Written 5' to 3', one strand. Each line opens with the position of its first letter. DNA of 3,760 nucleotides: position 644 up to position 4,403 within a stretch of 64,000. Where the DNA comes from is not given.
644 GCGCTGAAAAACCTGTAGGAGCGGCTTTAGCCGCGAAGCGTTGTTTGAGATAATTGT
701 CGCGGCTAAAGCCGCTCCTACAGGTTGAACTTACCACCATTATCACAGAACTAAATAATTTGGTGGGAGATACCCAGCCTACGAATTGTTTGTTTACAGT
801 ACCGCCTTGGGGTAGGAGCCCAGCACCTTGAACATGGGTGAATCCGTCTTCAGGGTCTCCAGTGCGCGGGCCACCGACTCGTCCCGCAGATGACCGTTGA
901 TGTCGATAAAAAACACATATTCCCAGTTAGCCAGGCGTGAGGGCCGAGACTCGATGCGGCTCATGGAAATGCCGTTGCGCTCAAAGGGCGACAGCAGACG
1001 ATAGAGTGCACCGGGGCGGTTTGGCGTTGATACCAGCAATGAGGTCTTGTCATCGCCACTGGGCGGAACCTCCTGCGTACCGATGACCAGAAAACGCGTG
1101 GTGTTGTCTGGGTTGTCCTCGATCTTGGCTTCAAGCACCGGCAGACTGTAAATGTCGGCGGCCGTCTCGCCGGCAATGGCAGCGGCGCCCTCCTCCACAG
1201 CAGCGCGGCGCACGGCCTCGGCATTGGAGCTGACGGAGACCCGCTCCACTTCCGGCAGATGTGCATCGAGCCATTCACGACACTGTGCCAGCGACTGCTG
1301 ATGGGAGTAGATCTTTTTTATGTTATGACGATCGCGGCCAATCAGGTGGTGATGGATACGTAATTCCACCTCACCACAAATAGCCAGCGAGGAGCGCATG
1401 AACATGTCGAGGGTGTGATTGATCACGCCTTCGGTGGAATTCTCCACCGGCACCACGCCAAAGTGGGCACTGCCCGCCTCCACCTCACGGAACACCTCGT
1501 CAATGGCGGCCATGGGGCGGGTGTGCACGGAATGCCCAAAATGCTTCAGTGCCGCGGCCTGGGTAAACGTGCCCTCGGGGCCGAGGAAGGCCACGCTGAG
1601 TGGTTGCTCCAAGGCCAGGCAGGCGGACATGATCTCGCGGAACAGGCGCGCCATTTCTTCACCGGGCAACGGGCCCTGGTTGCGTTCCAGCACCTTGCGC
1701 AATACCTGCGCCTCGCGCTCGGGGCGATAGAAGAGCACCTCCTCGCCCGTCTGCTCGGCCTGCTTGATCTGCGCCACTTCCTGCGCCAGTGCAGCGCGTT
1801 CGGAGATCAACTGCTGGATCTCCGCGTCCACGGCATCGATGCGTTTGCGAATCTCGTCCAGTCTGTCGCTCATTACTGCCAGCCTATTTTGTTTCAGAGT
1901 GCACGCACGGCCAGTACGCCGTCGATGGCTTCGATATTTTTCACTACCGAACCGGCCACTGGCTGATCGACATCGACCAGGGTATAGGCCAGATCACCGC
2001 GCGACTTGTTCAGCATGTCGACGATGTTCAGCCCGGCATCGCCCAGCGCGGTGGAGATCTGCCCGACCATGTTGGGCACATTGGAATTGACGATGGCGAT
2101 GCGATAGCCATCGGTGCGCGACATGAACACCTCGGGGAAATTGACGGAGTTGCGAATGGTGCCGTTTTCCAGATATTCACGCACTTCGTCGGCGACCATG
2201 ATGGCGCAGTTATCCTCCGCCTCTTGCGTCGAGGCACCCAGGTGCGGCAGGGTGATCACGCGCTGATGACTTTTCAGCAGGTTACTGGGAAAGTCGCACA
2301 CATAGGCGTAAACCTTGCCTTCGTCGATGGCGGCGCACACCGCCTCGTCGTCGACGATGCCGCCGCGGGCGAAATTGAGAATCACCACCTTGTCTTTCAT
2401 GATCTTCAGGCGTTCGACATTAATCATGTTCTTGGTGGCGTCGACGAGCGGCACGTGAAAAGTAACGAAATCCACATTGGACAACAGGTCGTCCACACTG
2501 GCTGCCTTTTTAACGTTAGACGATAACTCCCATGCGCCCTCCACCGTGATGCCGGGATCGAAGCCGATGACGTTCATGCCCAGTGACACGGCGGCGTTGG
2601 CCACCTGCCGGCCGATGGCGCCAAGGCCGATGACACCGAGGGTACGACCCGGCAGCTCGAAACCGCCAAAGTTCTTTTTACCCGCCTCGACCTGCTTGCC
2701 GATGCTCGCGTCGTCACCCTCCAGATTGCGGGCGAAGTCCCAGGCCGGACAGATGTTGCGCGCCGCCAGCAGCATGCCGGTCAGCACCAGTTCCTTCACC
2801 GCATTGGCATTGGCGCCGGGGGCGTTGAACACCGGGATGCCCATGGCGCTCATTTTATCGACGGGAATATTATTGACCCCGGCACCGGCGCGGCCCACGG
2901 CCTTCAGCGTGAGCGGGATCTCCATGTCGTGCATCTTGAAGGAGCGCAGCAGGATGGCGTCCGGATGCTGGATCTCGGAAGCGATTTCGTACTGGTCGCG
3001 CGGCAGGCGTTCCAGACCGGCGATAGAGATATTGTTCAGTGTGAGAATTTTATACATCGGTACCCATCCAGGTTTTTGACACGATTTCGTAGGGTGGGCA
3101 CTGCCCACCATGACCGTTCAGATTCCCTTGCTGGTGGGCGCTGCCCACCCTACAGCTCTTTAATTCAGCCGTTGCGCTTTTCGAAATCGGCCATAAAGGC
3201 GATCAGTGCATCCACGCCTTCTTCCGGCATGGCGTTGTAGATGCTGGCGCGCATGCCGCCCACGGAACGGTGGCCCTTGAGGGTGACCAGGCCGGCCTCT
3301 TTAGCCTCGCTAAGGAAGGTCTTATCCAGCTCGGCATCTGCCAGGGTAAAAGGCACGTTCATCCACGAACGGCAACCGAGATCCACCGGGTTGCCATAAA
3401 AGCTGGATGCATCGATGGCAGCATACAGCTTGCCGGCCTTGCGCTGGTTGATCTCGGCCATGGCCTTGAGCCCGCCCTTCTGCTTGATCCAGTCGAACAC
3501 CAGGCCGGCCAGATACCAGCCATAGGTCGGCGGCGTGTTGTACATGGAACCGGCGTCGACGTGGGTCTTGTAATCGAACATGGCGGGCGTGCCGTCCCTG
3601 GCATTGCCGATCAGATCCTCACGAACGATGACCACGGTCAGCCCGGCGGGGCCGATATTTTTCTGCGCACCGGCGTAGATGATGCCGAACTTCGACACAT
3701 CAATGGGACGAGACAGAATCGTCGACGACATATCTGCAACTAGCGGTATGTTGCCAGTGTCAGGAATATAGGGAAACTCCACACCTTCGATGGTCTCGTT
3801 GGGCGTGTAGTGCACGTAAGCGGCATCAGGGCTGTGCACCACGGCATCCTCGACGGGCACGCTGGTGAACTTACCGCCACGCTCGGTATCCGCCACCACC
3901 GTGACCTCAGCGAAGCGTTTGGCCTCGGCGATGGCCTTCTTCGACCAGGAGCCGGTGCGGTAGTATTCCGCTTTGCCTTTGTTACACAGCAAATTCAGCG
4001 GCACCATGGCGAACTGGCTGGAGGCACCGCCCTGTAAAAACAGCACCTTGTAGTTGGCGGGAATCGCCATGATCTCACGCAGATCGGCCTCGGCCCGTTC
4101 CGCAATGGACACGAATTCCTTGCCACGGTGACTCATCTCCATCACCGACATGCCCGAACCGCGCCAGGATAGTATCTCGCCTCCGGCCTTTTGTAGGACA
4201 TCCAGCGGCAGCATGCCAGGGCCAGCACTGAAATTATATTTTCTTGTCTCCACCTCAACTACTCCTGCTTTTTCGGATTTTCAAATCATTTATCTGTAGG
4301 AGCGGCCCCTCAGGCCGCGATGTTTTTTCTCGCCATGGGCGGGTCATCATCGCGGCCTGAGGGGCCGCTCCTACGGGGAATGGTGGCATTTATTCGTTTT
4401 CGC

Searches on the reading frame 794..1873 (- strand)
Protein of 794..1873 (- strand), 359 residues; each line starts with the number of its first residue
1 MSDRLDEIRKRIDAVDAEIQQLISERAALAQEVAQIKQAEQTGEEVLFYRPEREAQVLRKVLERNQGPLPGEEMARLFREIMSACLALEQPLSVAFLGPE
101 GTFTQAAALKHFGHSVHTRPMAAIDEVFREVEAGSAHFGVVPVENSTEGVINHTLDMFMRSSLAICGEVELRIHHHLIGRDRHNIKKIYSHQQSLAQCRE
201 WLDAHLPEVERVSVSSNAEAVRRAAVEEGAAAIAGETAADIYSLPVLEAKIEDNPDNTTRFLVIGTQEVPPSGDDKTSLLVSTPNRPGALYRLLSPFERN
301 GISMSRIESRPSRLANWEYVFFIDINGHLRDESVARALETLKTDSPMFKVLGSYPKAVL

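Call 30: search_protein_families(library=pfam, max_evalue=0.000001, proteins=[window:794-1873:-])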
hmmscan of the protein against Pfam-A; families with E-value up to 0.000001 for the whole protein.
window:794-1873:- (359 aa): 3 families
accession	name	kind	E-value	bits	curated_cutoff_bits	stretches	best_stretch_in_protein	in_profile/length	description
PF00800.23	PDT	-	3.9e-66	222.7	25.2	1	94-267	1-179/181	Prephenate dehydratase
PF01817.26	CM_2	-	2.8e-23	82.3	27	1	8-90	1-80/80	Chorismate mutase type II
PF01842.31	ACT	-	1.5e-12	47.4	27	1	277-341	1-64/66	ACT domain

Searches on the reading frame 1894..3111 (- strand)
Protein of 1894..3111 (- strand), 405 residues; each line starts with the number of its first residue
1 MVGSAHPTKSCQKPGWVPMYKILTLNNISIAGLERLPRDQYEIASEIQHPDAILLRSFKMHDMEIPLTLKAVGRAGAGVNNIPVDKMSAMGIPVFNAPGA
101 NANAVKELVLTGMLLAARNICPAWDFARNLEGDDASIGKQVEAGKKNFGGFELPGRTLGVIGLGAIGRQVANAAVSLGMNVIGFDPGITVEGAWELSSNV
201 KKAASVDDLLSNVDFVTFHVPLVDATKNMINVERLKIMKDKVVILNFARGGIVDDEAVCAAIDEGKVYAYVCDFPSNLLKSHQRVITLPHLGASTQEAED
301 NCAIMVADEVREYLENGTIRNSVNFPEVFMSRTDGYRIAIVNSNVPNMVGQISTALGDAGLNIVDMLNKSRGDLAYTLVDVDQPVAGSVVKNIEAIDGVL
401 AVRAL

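Call 30: search_protein_families(library=pfam, max_evalue=0.000001, proteins=[window:1894-3111:-])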
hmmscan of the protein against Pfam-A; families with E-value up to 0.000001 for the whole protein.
window:1894-3111:- (405 aa): 2 families
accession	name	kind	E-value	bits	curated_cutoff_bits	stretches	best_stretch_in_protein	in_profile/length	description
PF02826.25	2-Hacid_dh_C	-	3.6e-38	131.2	25.1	1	126-292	7-178/178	D-isomer specific 2-hydroxyacid dehydrogenase, NAD binding domain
PF00389.36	2-Hacid_dh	-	2.2e-18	66.7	24.6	1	38-324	28-134/134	D-isomer specific 2-hydroxyacid dehydrogenase, catalytic domain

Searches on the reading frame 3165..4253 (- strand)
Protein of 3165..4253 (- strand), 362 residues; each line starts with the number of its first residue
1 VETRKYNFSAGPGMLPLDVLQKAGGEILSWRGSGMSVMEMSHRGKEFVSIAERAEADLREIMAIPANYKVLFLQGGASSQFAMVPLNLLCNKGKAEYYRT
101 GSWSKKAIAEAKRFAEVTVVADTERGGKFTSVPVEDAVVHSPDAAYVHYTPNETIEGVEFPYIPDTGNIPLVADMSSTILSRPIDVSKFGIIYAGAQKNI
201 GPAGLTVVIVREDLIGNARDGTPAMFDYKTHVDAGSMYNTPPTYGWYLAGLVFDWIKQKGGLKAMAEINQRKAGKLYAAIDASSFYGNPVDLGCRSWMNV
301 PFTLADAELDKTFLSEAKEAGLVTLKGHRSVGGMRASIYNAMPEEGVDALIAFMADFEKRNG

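Call 30: search_protein_families(library=pfam, max_evalue=0.000001, proteins=[window:3165-4253:-])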
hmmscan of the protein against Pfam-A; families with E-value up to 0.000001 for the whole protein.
window:3165-4253:- (362 aa): 1 family
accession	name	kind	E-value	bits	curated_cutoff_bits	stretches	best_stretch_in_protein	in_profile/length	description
PF00266.25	Aminotran_5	-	2.8e-51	175.1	21.5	1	6-350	2-371/371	Aminotransferase class-V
